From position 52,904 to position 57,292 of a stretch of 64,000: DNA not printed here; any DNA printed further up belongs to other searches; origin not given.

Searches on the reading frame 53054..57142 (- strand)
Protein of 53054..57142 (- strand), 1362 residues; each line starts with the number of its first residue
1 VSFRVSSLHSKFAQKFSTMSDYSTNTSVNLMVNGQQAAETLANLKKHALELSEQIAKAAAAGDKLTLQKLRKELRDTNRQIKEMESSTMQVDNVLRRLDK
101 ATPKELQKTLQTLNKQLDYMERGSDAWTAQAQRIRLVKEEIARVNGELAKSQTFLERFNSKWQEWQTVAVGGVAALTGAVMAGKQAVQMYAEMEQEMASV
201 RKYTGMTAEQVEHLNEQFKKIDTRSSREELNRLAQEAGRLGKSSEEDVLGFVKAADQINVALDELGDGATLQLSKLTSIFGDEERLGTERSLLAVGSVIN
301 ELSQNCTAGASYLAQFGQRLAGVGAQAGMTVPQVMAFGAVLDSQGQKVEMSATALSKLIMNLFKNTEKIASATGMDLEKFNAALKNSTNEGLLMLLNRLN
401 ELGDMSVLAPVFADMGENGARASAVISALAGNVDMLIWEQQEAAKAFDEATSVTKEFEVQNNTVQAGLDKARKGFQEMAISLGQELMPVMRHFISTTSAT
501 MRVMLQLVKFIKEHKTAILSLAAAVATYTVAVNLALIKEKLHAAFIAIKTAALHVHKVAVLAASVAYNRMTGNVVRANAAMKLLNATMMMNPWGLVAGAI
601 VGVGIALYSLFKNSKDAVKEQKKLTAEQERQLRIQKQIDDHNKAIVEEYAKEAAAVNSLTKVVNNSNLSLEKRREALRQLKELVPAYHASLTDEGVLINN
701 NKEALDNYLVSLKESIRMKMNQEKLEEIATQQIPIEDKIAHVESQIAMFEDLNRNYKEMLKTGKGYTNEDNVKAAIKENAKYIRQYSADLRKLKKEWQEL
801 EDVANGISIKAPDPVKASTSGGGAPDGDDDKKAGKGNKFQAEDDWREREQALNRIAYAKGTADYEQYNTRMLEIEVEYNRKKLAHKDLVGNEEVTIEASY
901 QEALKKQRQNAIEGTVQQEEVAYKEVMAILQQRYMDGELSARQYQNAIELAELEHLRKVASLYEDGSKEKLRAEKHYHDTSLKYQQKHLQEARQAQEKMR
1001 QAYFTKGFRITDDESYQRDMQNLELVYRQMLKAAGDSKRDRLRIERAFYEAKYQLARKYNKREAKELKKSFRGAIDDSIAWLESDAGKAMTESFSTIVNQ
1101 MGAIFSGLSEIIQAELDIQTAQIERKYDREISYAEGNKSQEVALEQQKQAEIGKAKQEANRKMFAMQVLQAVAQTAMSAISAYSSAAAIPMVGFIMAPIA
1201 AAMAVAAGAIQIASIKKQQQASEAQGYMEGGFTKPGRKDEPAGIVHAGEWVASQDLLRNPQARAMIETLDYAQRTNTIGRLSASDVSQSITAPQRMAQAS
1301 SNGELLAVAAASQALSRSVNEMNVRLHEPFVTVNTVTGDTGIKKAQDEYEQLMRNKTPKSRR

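Call 5: search_protein_families(library=pfam, proteins=[window:53054-57142:-], max_evalue=0.01)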
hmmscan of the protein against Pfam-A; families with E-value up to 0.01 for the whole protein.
window:53054-57142:- (1362 aa): 1 family
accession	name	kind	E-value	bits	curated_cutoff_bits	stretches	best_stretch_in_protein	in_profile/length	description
PF10145.14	PhageMin_Tail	-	6.9e-21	75.5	33.2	1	222-405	10-190/201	Phage-related minor tail protein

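Call 6: search_protein_families(library=phrogs, proteins=[window:53054-57142:-], max_evalue=0.01)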
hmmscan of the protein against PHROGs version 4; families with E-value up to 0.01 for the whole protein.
window:53054-57142:- (1362 aa): 17 families
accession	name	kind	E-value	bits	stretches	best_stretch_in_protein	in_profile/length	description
phrog_25337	-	tail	7.7e-56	190.5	1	10-762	9-767/1456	tail length tape measure protein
phrog_28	-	tail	2.1e-37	130.3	1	59-1326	130-1180/1228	tail length tape measure protein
phrog_13339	-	tail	5.4e-27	94.5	1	140-524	41-426/2156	tail length tape measure protein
phrog_1272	-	tail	8e-25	87.8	1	12-624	96-686/1606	tail length tape measure protein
phrog_167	-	tail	1.7e-19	70.1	1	43-608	100-693/1555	tail length tape measure protein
phrog_991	-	tail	9.8e-15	54.2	1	40-615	143-671/1966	tail length tape measure protein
phrog_23108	-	tail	1.3e-13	50.5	1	37-671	310-912/1552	tail length tape measure protein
phrog_17321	-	unknown function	5.8e-10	38.2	2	171-367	81-270/1484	-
phrog_1686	-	tail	6.7e-09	35.1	1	357-798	312-692/1224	tail length tape measure protein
phrog_19210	-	unknown function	9.2e-09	35.8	1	1113-1269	61-211/399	-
phrog_1506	-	tail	1.7e-08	34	1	843-1255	868-1204/1269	tail length tape measure protein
phrog_14441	-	tail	2.6e-08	34.9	1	134-353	21-237/241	tail length tape measure protein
phrog_1533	-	tail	3.8e-06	25.7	1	35-949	82-925/1688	tail length tape measure protein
phrog_9959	-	tail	1.7e-05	23.5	1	529-731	432-613/1708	tail length tape measure protein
phrog_971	-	lysis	9.4e-05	22.2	1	373-615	285-542/1338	endolysin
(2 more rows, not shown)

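Call 96: search_dna_similar(query=window:53054-57088:-, collection=phages, mode=protein, max_evalue=0.00001, max_rows=12)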
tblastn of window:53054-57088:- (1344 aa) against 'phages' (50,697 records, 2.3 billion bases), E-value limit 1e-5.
Records with a match: 70; places in all: 70; records where one place covers at least 80% of the query: 0.
Best place of each record, by identity: <60% 70.
By first word of the organism name: Porphyromonas 17; Flavobacterium 12; Streptococcus 12; Bacteriophage 8; Staphylococcus 6; Microcystis 3; Vibrio 3; Erysipelothrix 2; Listeria 2; Flavonifractor 1; and 4 more.
By host as written in the record: - 7; Helicobacter bizzozeronii 3; Flavobacterium sp. LMO6 2; Flavobacterium psychrophilum MH1 2; Microcystis sp. 2; Porphyromonas gingivalis ATCC 49417 2; Flavobacterium columnare B185 2; Erysipelothrix rhusiopathiae 2; and 44 more.
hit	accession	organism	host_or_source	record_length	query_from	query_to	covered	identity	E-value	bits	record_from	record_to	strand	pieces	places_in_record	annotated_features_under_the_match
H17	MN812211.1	Flavobacterium phage vB_FspS_laban6-1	Flavobacterium sp. LMO6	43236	166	720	34%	30.2%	1e-24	191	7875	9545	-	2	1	tail tape measure protein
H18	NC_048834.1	Flavobacterium phage vB_FspS_laban6-1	Flavobacterium sp. LMO6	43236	166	720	34%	30.2%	1e-24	191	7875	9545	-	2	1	tail length tape measure protein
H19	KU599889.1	Flavobacterium phage 1H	Flavobacterium psychrophilum MH1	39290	169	720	41%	23.6%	1e-23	115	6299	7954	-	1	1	structural protein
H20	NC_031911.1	Flavobacterium phage 1H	Flavobacterium psychrophilum MH1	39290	169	720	41%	23.6%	1e-23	115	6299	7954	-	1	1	tail length tape measure protein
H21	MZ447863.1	Microcystis phage Mea-Yong924-1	Microcystis sp.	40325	101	457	27%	34.8%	1e-46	190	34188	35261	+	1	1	hypothetical protein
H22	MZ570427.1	Microcystis phage Mae-Yong924-2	Microcystis sp.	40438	101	457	27%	34.8%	1e-46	190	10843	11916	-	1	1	minor tail protein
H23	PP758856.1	Streptococcus phage phiGBSVK-D_GBSInt6.2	Streptococcus agalactiae JN_AR_GBS206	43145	100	491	29%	22.4%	2e-6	59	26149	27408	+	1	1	tail length tape-measure protein T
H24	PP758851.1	Streptococcus phage phiGBSVK-D_GBSInt2.1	Streptococcus agalactiae JN_AR_GBS350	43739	100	491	29%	22.4%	2e-6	59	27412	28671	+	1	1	tail length tape-measure protein T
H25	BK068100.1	Porphyromonas phage phage019a_ATCC49417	Porphyromonas gingivalis ATCC 49417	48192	521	750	17%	38.1%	4e-24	117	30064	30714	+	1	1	tail tape measure (partial)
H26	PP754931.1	Porphyromonas phage phage019b_ATCC49417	Porphyromonas gingivalis ATCC 49417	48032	521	750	17%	38.1%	4e-24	117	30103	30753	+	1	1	tail tape measure protein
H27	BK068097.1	Porphyromonas phage phage016a_WW2866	Porphyromonas gingivalis WW2866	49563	521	744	17%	37.9%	5e-24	116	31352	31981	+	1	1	tail tape measure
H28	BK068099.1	Porphyromonas phage phage018a_AFR5B1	Porphyromonas gingivalis AFR5B1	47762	521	750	17%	36.4%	2e-19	101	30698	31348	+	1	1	tail tape measure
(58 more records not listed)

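Call 110: search_protein_families(library=ncbifam, proteins=[window:53054-57088:-], max_evalue=0.001)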
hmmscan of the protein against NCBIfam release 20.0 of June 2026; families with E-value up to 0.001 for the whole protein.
window:53054-57088:- (1344 aa): 1 family
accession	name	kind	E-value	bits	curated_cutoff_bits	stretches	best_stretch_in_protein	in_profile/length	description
TIGR01760.1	tape_meas_TP901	equivalog_domain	2e-21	76.4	28.8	1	159-513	2-346/349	phage tail tape measure protein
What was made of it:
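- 53054..57088 (-): Tape measure protein, 1344 aa, TP901 type. PF10145 E 6.9e-21, TIGR01760 76.4 bits and phrog_25337 E 7.7e-56 (calls 5, 6, 110).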
